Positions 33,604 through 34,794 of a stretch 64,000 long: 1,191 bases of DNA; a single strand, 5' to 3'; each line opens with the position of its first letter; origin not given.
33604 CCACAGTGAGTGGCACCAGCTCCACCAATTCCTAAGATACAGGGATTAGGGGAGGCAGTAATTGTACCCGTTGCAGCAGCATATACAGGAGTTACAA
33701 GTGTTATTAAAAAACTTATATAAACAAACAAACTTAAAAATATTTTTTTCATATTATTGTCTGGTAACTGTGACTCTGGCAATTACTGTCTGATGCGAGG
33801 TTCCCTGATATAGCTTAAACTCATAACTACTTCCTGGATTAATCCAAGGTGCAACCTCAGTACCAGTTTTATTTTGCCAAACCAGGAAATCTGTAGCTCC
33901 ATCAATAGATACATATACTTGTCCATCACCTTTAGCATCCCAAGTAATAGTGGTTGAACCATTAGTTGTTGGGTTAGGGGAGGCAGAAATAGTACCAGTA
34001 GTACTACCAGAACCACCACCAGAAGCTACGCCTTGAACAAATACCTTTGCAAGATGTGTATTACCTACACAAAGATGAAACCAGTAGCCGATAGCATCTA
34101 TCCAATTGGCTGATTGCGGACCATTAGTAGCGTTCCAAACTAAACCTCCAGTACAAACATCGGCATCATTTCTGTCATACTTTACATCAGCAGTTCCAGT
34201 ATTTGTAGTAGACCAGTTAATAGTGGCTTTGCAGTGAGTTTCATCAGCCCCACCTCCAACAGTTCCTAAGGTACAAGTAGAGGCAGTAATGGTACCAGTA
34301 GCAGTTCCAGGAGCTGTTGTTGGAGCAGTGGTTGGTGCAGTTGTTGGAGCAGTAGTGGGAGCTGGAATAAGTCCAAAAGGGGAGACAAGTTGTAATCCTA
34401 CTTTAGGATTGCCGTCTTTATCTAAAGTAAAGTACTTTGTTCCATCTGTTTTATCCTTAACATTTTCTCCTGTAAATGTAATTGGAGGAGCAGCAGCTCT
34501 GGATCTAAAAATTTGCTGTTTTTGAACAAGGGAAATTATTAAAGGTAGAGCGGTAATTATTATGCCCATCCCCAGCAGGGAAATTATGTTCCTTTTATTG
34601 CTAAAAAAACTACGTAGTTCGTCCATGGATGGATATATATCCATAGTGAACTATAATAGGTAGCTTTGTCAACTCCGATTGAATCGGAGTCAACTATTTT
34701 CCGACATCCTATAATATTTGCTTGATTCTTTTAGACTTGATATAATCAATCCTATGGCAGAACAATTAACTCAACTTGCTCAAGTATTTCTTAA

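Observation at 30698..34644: Adhesin-like gene cluster next to a tyrosine recombinase, with an 83-bp perfect repeat between paralogs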

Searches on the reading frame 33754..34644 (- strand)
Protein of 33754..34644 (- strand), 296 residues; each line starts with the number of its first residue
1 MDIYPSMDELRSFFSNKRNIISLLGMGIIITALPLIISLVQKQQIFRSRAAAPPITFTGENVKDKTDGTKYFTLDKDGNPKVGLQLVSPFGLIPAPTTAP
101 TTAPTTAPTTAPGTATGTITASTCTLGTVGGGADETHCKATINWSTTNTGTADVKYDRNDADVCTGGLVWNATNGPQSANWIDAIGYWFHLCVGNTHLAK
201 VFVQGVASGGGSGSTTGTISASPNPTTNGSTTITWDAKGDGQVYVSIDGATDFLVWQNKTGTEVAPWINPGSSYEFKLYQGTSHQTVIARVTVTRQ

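Call 4: search_protein_families(library=pfam, proteins=[window:33754-34644:-], max_evalue=0.1)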
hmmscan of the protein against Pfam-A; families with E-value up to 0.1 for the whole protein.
window:33754-34644:- (296 aa): 0 families

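Call 12: find_encoding_contigs(protein=window:33754-34644:-, flank=6000, max_places=8)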
Protein window:33754-34644:- (296 aa): 17 contigs read that carry it; 6 places shown.
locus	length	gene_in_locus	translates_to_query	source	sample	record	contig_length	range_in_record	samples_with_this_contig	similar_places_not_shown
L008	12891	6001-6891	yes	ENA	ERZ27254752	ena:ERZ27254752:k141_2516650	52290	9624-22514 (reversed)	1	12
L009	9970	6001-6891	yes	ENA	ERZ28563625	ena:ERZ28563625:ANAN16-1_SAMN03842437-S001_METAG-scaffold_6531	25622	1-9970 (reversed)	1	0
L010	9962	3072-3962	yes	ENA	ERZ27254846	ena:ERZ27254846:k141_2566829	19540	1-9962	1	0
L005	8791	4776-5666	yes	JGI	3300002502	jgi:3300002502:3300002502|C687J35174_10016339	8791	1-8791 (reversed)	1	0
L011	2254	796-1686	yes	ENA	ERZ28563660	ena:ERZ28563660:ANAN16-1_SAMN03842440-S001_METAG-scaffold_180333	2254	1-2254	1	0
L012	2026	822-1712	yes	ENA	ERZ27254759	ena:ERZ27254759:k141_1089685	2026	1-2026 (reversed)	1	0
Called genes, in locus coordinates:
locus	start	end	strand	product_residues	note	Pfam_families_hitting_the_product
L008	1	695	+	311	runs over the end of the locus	-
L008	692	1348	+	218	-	-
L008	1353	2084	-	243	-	PF07719:TPR_2 (faint), PF00515:TPR_1 (faint), PF13181:TPR_8 (faint)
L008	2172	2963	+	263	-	PF20772:TACO1_YebC_N, PF01709:Transcrip_reg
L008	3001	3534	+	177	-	PF02075:RuvC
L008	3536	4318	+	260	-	PF18900:DUF5656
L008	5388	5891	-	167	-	-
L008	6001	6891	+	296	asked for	-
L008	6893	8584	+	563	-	-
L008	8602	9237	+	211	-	-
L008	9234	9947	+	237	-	PF00963:Cohesin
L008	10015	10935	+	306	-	PF02899:Phage_int_SAM_1, PF13102:Phage_int_SAM_5, PF13495:Phage_int_SAM_4 (faint), PF00589:Phage_integrase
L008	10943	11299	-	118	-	PF04020:Phage_holin_4_2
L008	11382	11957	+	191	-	-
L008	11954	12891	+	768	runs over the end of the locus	PF00690:Cation_ATPase_N, PF00122:E1-E2_ATPase, PF00702:Hydrolase, PF13246:Cation_ATPase, PF00689:Cation_ATPase_C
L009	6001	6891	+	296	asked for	-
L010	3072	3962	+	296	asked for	-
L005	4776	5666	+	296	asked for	-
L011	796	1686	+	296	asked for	-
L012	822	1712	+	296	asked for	-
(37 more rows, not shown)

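Call 39: find_homologous_proteins(query=window:33754-34644:-)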
Query window:33754-34644:- (296 aa): 7 proteins with E <= 0.001 among 8000 candidates.
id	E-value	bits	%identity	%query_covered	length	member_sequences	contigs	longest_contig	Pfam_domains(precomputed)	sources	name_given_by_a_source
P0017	4.4e-23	100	38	52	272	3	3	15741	-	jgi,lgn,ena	-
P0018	5.3e-23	100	44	26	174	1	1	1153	-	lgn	-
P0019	3.3e-19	87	43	26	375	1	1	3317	-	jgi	-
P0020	2.9e-18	84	42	27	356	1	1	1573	PF07705.18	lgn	-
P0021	3.5e-12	64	52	18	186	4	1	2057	-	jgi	-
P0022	2.1e-11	62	38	32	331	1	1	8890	-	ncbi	-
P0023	6.5e-10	57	49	36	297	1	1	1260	-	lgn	-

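Call 42: search_protein_families(library=ncbifam, proteins=[window:33754-34644:-], max_evalue=0.01)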
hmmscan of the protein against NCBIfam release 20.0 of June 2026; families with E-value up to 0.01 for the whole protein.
window:33754-34644:- (296 aa): 0 families

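Call 90: list_cluster_members(proteins=[window:33757-34569:-, window:33757-34626:-])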
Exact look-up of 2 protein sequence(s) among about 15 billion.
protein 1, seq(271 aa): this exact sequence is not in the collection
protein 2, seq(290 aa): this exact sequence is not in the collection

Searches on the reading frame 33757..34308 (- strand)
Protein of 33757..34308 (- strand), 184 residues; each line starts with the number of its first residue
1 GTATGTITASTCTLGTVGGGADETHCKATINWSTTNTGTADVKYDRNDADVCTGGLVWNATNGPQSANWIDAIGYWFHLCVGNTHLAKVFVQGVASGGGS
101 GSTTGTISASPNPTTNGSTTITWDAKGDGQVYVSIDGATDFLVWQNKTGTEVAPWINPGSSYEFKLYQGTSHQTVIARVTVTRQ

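Call 47: search_protein_representatives(protein=window:33757-34308:-)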
Query: 184 residues. Proteins with E-value up to 0.001 (for the whole library): 669; up to 1e-10: 176; up to 1e-30: 22. The best 150 are listed.
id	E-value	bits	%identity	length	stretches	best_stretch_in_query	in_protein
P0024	3.1e-82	291.3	52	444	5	101-182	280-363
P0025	2.3e-67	242.8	49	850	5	99-183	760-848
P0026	1.6e-59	217.2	51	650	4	104-183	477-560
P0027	1.8e-54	200.8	47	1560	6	102-184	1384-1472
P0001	1.1e-51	191.6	67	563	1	2-184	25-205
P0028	2.3e-51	190.6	48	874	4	106-180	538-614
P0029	1.2e-48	181.8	43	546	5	98-183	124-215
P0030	4.3e-46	173.4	53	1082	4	108-181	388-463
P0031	2.2e-43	164.6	57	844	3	105-182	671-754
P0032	4.7e-43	163.5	47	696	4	107-183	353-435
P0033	2.1e-42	161.3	41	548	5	96-183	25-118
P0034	2.5e-40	154.6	54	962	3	103-182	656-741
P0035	1.1e-38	149.3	53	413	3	105-183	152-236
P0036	2.8e-38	147.9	45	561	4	74-182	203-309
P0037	4.0e-37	144.2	46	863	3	96-183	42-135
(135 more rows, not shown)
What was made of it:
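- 33757..34002 (-): Domain B1 (gene 4 aa 215-296), beta-sandwich of a widespread family with no Pfam model. An exhaustive HMMER search found 669 cluster representatives at E<=1e-3, mostly matching B (call 47).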

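Call 72: predict_structure(alignment_id=A3)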
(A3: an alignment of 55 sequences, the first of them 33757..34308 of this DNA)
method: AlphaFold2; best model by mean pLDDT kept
length: 184 residues; sequences in the alignment: 55
mean_pLDDT: 88.5   pTM: 0.56
mean pLDDT of the five models: 88.5, 88.0, 87.5, 87.5, 87.3
residues with pLDDT >= 90: 109; 70-90: 61; 50-70: 12; < 50: 2
segments of 3 or more residues with pLDDT < 50: none
pLDDT, mean of each block of 10 residues (from residue 1): 88 73 84 89 87 80 90 91 91 70 83 95 94 96 97 97 95 92 92
secondary structure, 60 per line:
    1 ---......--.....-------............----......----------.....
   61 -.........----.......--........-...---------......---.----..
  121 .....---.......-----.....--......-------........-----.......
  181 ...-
elements in order: E4-9 E12-16 E24-35 E40-45 E56-60 E62-70 E75-81 E84-91 E93-95 E105-110 E119-125 E129-135 E141-145 E148-153 E161-168 E174-183
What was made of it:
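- Tried and rejected: A-B was then modelled separately with a 55-sequence alignment (call 72).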

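Call 76: fold_search(model_id=the predicted structure, library=pdb)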
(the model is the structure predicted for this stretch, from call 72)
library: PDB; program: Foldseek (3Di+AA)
matches with E <= 10: 1831; with E <= 0.001: 14
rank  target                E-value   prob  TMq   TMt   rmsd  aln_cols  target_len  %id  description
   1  8fis_L                2.1e-04  1.00  0.34  0.27  22.2       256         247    9  Structure of Bispecific CAP256V2LS-J3 Fab in complex with BG505 DS-SOSIP.664 (released 2023-02-01)
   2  6tpv_A                3.4e-04  1.00  0.34  0.33  18.1       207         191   11  Crystal structures of FNIII domain one and two of the human leucocyte common antigen-related protein, LAR (released 2020-05-13)
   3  10ft_A                3.4e-04  1.00  0.28  0.11  15.4       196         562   11  Cryo-EM structure of receptor tyrosine kinase ROS1 in complex with NELL2 (released 2026-02-25)
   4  5xwt_A                4.4e-04  1.00  0.33  0.17  18.1       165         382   13  Crystal structure of PTPdelta Ig1-Fn1 in complex with SALM5 LRR-Ig (released 2018-06-06)
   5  3se3_C                4.4e-04  1.00  0.32  0.33  14.8       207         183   12  human IFNa2-IFNAR ternary complex (released 2011-08-31)
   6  9ijj_E                4.7e-04  0.93  0.24  0.11  19.4       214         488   10  In situ structure of the central apparatus in mouse sperm axoneme. (released 2025-06-04)
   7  4plo_B                4.9e-04  1.00  0.33  0.32  16.7       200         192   10  Crystal Structure of chicken Netrin-1 (LN-LE3) in complex with mouse DCC (FN4-5) (released 2014-06-18)
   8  7ceg_A                4.9e-04  1.00  0.32  0.17  19.6       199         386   12  Crystal structure of the complex between mouse PTP delta and neuroligin-3 (released 2021-02-24)
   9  8tku_C                6.1e-04  0.99  0.27  0.25  11.8       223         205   13  ZIG-4-INS-6 complex, primitive monoclinic form (released 2024-08-28)
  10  9ijj_C                6.1e-04  0.90  0.24  0.06  18.6       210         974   10  In situ structure of the central apparatus in mouse sperm axoneme. (released 2025-06-04)
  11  6tpv_B                7.1e-04  1.00  0.33  0.31  18.1       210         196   10  Crystal structures of FNIII domain one and two of the human leucocyte common antigen-related protein, LAR (released 2020-05-13)
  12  8vse_A                7.1e-04  1.00  0.31  0.18  18.7       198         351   10  Cryo-EM structure of human CD45 extracellular region in complex with adenoviral protein E3/49K (released 2024-11-06)
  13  9flw_A                8.7e-04  0.99  0.26  0.11  18.1       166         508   14  CryoEM structure of the fragment-6 (3571-4078) in the grappling hook protein A (GhpA) in the bacterium Aureispira sp.  (released 2024-10-16)
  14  6grt_B                9.2e-04  1.00  0.31  0.12  11.0       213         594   12  Paired immunoglobulin-like receptor B (PirB) or Leukocyte immunoglobulin-like receptor subfamily B member 3 (LILRB3) f (released 2019-02-06)
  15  9c9c_A                1.1e-03  1.00  0.35  0.34  12.1       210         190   11  Protein receptor (released 2025-08-27)
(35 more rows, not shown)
